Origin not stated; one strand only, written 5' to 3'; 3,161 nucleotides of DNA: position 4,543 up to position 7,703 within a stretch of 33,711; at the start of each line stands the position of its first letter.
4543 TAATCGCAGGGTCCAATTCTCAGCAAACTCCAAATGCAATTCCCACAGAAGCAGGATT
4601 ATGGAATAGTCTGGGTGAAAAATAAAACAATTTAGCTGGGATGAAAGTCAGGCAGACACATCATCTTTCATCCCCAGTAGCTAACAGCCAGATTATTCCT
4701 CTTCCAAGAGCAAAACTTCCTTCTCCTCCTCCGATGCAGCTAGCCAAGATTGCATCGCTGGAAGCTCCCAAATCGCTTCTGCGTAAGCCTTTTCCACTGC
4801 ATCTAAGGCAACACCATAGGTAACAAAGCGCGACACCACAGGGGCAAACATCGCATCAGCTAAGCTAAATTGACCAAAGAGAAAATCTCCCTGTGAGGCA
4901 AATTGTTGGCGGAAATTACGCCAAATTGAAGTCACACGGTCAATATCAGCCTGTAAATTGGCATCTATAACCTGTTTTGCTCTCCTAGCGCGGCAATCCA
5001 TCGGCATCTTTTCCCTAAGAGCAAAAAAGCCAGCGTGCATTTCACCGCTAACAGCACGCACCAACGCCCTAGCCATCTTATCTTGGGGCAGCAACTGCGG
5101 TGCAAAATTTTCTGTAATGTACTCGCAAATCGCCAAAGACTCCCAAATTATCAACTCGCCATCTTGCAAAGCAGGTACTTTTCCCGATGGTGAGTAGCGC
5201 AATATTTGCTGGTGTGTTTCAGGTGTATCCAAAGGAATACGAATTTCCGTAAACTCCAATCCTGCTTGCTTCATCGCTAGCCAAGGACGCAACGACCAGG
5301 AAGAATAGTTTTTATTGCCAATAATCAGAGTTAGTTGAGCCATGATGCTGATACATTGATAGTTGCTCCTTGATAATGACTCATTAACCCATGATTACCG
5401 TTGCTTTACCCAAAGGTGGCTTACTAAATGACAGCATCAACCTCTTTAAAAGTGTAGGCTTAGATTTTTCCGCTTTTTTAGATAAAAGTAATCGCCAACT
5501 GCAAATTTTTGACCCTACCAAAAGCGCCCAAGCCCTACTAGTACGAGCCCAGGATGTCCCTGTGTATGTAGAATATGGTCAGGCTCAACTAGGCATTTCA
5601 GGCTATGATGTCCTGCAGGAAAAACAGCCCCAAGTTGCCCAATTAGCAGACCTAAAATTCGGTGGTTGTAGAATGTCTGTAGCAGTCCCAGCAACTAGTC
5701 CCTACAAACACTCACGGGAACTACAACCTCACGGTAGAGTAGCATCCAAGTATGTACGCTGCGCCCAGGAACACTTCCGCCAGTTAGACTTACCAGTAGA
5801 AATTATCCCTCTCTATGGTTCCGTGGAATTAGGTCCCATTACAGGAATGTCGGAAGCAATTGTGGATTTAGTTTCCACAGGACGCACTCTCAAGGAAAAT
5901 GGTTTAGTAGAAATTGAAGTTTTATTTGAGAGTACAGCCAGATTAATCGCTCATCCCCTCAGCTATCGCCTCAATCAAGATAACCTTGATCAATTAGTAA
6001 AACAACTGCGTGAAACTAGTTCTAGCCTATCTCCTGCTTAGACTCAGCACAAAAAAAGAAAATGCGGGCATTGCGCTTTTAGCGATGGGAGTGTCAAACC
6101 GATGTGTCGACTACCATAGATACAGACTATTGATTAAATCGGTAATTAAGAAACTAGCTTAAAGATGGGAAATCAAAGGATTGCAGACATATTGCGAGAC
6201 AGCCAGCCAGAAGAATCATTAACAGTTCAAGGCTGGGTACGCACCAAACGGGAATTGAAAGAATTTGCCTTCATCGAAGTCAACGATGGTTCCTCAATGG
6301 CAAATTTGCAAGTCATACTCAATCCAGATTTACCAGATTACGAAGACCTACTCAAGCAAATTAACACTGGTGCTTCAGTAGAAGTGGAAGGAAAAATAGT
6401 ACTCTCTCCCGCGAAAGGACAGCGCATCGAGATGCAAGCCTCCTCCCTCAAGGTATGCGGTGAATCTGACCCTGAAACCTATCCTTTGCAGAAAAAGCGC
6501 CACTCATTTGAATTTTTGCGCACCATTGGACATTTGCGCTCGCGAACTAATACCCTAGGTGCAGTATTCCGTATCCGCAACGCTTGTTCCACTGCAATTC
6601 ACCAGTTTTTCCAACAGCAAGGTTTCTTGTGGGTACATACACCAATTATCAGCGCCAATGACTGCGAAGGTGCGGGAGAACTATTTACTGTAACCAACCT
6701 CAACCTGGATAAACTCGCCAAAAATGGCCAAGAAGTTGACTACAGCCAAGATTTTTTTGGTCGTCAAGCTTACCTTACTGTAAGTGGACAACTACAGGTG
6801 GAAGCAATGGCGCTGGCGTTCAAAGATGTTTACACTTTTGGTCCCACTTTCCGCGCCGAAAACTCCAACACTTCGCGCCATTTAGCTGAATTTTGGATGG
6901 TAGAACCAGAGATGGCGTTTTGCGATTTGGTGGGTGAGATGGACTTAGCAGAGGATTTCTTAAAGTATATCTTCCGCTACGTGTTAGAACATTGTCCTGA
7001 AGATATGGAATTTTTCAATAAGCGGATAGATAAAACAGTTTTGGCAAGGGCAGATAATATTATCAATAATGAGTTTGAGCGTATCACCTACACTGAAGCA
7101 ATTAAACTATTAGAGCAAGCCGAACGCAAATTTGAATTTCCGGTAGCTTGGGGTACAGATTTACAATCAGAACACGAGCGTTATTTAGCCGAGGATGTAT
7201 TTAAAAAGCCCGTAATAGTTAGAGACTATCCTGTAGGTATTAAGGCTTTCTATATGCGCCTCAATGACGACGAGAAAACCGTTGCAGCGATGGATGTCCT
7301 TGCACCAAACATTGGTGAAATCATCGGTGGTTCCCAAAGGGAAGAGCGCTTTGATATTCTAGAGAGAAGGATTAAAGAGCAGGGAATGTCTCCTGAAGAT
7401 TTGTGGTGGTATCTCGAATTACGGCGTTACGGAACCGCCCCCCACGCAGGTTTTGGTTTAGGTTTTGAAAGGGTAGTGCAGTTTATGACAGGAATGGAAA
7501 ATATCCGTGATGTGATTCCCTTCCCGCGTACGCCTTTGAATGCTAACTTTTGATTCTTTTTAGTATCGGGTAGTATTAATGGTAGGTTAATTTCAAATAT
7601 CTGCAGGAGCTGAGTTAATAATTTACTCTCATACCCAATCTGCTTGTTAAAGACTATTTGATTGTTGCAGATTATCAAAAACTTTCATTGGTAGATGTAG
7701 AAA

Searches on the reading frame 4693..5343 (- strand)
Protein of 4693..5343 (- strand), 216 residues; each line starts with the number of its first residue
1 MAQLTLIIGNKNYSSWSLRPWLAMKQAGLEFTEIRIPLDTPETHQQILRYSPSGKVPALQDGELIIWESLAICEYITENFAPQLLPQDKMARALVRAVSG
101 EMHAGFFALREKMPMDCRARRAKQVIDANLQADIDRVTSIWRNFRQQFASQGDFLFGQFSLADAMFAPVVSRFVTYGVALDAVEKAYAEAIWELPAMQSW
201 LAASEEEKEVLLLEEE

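Call 9: search_protein_families(library=pfam, proteins=[window:4693-5343:-])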
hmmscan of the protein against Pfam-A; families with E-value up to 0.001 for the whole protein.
window:4693-5343:- (216 aa): 4 families
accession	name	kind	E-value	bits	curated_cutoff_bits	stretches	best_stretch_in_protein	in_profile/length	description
PF13409.12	GST_N_2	-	1.3e-15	58.2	25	1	13-78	1-69/70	Glutathione S-transferase, N-terminal domain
PF02798.26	GST_N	-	4.5e-13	49.8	20.9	1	14-77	11-75/76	Glutathione S-transferase, N-terminal domain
PF13417.12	GST_N_3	-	7.9e-12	45.8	22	1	13-82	6-73/75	Glutathione S-transferase, N-terminal domain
PF13410.11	GST_C_2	-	3.6e-07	30.6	24.9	1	130-201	4-67/69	Glutathione S-transferase, C-terminal domain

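Call 10: search_protein_families(library=ncbifam, proteins=[window:4693-5343:-])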
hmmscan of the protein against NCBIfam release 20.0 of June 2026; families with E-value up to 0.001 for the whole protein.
window:4693-5343:- (216 aa): 6 families
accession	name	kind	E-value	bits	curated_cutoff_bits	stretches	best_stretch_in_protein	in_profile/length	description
NF011693.0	PRK15113.1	equivalog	1.8e-26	93.1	150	1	3-207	5-212/214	glutathione transferase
TIGR01262.1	maiA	equivalog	5.1e-14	52.4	171.05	1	14-198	10-200/211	maleylacetoacetate isomerase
NF007016.1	PRK09481.1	equivalog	6.1e-13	48.7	314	1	5-207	12-206/209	stringent starvation protein SspA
NF007831.0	PRK10542.1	equivalog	3.7e-07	29.9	198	1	16-203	10-197/201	glutathione transferase GstA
NF007682.0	PRK10357.1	equivalog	4.5e-07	29.6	181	1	42-139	35-132/202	glutathione S-transferase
NF050814.1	FtsZBindFzlA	equivalog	6.1e-07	29.4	300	1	22-106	21-108/228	FtsZ-binding protein FzlA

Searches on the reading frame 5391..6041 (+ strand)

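Call 9: search_protein_families(library=pfam, proteins=[window:5391-6041:+])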
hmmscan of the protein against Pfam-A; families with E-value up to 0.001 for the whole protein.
window:5391-6041:+ (216 aa): 1 family
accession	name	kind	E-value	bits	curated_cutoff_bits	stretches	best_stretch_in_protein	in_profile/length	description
PF01634.23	HisG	-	2e-54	184.2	25.5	1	52-207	1-157/158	ATP phosphoribosyltransferase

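Call 10: search_protein_families(library=ncbifam, proteins=[window:5391-6041:+])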
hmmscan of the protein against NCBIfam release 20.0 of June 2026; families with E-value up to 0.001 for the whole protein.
window:5391-6041:+ (216 aa): 1 family
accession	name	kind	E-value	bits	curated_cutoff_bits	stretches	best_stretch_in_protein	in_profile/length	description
TIGR00070.1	hisG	equivalog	4.6e-62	209.2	75.75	1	2-187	1-183/183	ATP phosphoribosyltransferase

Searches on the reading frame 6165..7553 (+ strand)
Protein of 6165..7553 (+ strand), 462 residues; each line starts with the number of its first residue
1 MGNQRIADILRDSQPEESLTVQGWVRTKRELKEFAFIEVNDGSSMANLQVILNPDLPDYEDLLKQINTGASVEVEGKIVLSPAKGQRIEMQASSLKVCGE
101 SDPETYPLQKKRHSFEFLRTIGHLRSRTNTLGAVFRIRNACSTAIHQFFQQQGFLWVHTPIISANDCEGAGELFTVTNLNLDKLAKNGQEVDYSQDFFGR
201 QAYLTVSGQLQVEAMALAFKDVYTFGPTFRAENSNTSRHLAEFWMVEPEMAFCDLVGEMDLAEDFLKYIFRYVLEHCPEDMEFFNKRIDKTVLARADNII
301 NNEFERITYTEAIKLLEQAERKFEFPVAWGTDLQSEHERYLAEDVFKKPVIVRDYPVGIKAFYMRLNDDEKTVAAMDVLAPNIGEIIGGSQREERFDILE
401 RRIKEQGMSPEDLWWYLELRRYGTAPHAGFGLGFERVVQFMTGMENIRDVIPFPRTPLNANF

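Call 9: search_protein_families(library=pfam, proteins=[window:6165-7553:+])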
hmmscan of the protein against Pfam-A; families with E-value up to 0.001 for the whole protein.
window:6165-7553:+ (462 aa): 2 families
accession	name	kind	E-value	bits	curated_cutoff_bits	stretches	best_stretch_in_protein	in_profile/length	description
PF00152.25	tRNA-synt_2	-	1.3e-69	235.1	25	1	122-456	9-307/308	tRNA synthetases class II (D, K and N)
PF01336.31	tRNA_anti-codon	-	1.3e-13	51.2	27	1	20-97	2-74/75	OB-fold nucleic acid binding domain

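Call 10: search_protein_families(library=ncbifam, proteins=[window:6165-7553:+])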
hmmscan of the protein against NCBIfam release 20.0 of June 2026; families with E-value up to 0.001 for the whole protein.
window:6165-7553:+ (462 aa): 18 families
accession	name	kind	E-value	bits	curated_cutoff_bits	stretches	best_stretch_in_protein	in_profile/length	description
NF003037.0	PRK03932.1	equivalog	1.8e-206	686.4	414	1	4-462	4-451/451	asparagine--tRNA ligase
TIGR00457.1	asnS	equivalog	1.1e-200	667.2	342.6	1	5-462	3-455/455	asparagine--tRNA ligase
NF003483.0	PRK05159.1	equivalog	7.7e-84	282.1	353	1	12-455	13-431/438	aspartate--tRNA(Asn) ligase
TIGR00458.1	aspS_nondisc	equivalog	1.9e-68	231.4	368.4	1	8-457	5-423/428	aspartate--tRNA(Asn) ligase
NF005052.0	PRK06462.1-1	equivalog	1.9e-44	152.2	368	1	124-456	38-346/353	asparagine synthetase A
TIGR00459.1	aspS_bact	equivalog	5.4e-34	117.5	373.85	2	10-275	10-262/586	aspartate--tRNA ligase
NF001750.0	PRK00476.1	equivalog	6.1e-34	117.3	443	2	7-172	9-181/590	aspartate--tRNA ligase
NF005054.0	PRK06462.1-4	equivalog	4.2e-32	111.5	309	1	129-457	19-312/318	asparagine synthetase A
NF001756.1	PRK00484.1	subfamily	5.1e-29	101.3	468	1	13-455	48-484/488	lysine--tRNA ligase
TIGR00499.1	lysS_bact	equivalog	1.1e-23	83.6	427.6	2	14-318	51-326/496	lysine--tRNA ligase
NF005055.0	PRK06462.1-5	equivalog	2.7e-23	82.6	389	1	202-455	87-333/341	asparagine synthetase A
NF005053.0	PRK06462.1-3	equivalog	6.8e-19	68.5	322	1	197-450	14-261/274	asparagine synthetase A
NF002821.0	PRK02983.1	equivalog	1.7e-14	52.8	742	1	11-454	654-1096/1102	bifunctional lysylphosphatidylglycerol synthetase/lysine--tRNA ligase LysX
TIGR00462.1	genX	equivalog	6.6e-14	52.1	286.9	1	137-453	3-304/304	EF-P lysine aminoacylase EpmA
NF009101.0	PRK12445.1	subfamily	1.6e-11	43.4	1026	1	20-455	69-500/505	lysine--tRNA ligase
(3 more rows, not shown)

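Call 40: find_homologous_proteins(query=window:6165-7553:+, max_evalue=1e-100)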
Query window:6165-7553:+ (462 aa): 8000 proteins with E <= 1e-100 among 8000 candidates; the best 120 are listed.
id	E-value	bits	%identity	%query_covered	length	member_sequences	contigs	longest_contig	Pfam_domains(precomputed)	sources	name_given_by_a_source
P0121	0.0e+0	1060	100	100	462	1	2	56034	PF01336.32,PF00152.26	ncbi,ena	-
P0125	4.6e-272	920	85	100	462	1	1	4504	PF01336.32,PF00152.26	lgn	-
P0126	4.9e-265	897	83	100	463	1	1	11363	PF01336.32,PF00152.26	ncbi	-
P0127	9.4e-265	896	83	100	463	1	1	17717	PF01336.32,PF00152.26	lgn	-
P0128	2.5e-264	895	83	100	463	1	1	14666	PF01336.32,PF00152.26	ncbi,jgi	jgi:asparaginyl-tRNA synthetase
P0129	6.0e-263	890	83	100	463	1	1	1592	PF01336.32,PF00152.26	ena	-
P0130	1.1e-262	890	83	100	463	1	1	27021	PF01336.32,PF00152.26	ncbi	-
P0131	1.2e-262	889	81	100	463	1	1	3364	PF01336.32,PF00152.26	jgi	jgi:asparaginyl-tRNA synthetase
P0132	2.8e-262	888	82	100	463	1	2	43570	PF01336.32,PF00152.26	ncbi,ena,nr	ncbi:MAG TPA: asparagine--tRNA ligase [Cyanobacteria bacterium UBA8543]|nr:asparagine--tRNA ligase [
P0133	4.9e-262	887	83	100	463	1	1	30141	PF01336.32,PF00152.26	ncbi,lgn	-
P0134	8.4e-262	887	83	100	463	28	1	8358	PF01336.32,PF00152.26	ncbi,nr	ncbi:MAG: asparagine--tRNA ligase [Cyanobacteriota bacterium]|nr:asparagine--tRNA ligase [Cyanobacte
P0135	1.1e-261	886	81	100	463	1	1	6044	PF01336.32,PF00152.26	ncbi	ncbi:MAG TPA: asparagine--tRNA ligase [Coleofasciculaceae cyanobacterium]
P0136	4.6e-261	884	82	100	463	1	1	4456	PF01336.32,PF00152.26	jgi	jgi:asparaginyl-tRNA synthetase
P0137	8.2e-261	883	81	100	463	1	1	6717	PF01336.32,PF00152.26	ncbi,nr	ncbi:MAG: asparagine--tRNA ligase [Moorea sp. SIO2B7]|nr:asparagine--tRNA ligase [Moorena sp. SIO2B7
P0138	1.4e-260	883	82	100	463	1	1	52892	PF01336.32,PF00152.26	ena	-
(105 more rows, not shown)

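Call 41: find_encoding_contigs(protein=P0125, flank=8000, max_places=3)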
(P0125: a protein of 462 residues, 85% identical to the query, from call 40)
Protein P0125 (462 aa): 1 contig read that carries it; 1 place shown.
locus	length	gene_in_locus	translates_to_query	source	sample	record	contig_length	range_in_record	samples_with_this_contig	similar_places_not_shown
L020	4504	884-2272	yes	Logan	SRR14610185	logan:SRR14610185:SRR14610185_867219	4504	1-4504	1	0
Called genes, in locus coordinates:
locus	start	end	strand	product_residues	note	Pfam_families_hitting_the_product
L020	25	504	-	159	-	-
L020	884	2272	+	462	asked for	PF01336:tRNA_anti-codon, PF00152:tRNA-synt_2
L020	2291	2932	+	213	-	PF05685:Uma2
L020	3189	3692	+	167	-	-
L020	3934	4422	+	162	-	PF07883:Cupin_2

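Call 42: find_encoding_contigs(protein=P0130, flank=8000, max_places=3)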
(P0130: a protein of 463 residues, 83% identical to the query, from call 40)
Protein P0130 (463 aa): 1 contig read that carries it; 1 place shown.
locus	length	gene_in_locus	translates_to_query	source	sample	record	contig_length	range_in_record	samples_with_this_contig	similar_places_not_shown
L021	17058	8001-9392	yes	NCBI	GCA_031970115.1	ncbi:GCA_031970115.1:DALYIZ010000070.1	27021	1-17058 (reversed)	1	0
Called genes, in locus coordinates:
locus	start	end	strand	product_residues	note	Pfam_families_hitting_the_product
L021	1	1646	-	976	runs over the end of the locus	PF13489:Methyltransf_23 (faint), PF13649:Methyltransf_25 (faint), PF08241:Methyltransf_11 (faint), PF08242:Methyltransf_12 (faint), PF13847:Methyltransf_31 (weak)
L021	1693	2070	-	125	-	PF14559:TPR_19 (weak)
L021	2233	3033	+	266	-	-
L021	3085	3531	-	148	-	-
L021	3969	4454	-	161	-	PF00502:Phycobilisome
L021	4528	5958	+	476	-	PF01938:TRAM, PF21579:PabTrmU54_TRAM_dom (weak), PF05958:tRNA_U5-meth_tr, PF13847:Methyltransf_31, PF05958:tRNA_U5-meth_tr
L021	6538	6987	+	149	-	PF13581:HATPase_c_2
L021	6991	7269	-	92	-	PF20035:DUF6439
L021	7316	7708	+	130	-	-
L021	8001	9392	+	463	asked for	PF01336:tRNA_anti-codon, PF00152:tRNA-synt_2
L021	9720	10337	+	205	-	PF13759:2OG-FeII_Oxy_5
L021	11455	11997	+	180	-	-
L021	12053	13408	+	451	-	PF00069:Pkinase, PF07714:PK_Tyr_Ser-Thr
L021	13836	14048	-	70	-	-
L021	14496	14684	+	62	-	PF07878:RHH_5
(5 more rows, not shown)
